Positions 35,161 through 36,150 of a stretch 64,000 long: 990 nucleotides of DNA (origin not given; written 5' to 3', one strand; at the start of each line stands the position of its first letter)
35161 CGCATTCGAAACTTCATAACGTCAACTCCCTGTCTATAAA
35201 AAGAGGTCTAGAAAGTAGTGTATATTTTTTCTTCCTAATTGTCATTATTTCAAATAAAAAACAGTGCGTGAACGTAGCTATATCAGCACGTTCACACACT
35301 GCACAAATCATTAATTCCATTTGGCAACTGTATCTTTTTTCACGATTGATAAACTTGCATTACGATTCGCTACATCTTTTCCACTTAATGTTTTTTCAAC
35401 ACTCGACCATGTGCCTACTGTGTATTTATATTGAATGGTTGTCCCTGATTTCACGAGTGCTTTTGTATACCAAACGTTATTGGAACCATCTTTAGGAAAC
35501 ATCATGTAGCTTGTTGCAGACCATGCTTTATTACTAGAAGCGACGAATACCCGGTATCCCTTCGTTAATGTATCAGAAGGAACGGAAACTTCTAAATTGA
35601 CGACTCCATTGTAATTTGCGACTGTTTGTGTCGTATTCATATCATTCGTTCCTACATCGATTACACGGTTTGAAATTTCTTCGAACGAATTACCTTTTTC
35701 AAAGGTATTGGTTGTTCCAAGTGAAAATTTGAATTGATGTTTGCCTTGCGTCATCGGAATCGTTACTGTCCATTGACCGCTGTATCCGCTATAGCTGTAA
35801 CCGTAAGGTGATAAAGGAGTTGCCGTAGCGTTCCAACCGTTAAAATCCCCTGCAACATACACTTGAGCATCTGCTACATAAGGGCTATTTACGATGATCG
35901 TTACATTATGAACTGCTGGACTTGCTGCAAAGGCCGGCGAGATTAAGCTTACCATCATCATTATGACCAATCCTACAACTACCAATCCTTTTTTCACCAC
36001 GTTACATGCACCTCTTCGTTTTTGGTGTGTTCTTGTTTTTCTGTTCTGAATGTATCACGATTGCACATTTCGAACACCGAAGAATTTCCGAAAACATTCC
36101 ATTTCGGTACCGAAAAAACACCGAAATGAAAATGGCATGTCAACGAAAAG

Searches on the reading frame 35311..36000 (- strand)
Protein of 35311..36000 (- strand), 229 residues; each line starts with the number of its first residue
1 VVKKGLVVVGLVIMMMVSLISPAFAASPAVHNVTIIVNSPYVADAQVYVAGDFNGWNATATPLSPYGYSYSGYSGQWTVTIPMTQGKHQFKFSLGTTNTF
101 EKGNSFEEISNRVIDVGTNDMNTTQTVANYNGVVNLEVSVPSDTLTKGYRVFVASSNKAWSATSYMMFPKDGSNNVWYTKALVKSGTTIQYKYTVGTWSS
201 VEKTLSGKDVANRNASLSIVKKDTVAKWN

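Call 10: search_protein_families(library=pfam, proteins=[window:35311-36000:-], max_evalue=0.01)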
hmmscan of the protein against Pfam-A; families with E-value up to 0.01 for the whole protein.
window:35311-36000:- (229 aa): 3 families
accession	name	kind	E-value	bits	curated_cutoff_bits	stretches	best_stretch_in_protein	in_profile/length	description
PF00686.25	CBM_20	-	1.2e-07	31.8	23.3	1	32-125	3-96/97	Starch binding domain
PF16561.11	AMPK1_CBM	-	1.7e-07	31.8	26.8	1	46-100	13-59/85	Glycogen recognition site of AMP-activated protein kinase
PF02922.24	CBM_48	-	2.5e-05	24.9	22.4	0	46-96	24-70/83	Carbohydrate-binding module 48 (Isoamylase N-terminal domain)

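Call 44: find_encoding_contigs(protein=window:35311-36000:-, flank=3000, max_places=8)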
Protein window:35311-36000:- (229 aa): 2 contigs read that carry it; 2 places shown.
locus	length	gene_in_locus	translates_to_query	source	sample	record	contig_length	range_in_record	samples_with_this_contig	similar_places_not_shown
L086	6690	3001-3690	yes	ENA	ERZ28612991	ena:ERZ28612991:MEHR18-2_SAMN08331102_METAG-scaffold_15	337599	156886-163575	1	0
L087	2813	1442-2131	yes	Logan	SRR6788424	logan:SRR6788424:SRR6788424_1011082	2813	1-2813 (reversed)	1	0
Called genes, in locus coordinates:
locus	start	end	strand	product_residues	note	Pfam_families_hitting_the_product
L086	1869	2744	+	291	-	PF00704:Glyco_hydro_18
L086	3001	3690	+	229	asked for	PF00686:CBM_20 (faint), PF16561:AMPK1_CBM (faint)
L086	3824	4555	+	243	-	PF00565:SNase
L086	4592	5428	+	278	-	PF01510:Amidase_2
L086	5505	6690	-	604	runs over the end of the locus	PF00015:MCPsignal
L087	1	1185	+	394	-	?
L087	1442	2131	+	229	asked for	PF00686:CBM_20 (faint), PF16561:AMPK1_CBM (faint)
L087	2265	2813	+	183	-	?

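Call 66: search_protein_families(library=phrogs, proteins=[window:35311-36000:-], max_evalue=0.01)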
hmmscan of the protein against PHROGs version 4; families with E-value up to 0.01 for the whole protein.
window:35311-36000:- (229 aa): 0 families

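Call 67: search_protein_families(library=ncbifam, proteins=[window:35311-36000:-], max_evalue=0.01)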
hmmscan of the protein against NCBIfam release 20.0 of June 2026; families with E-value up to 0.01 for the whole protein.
window:35311-36000:- (229 aa): 2 families
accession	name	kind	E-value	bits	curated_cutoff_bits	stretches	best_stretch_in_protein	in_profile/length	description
NF008967.0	PRK12313.1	equivalog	0.00055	18.4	577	1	45-98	50-97/633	1,4-alpha-glucan branching protein GlgB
TIGR01515.1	branching_enzym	equivalog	0.0011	17.6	463.95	0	45-98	40-88/607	1,4-alpha-glucan branching enzyme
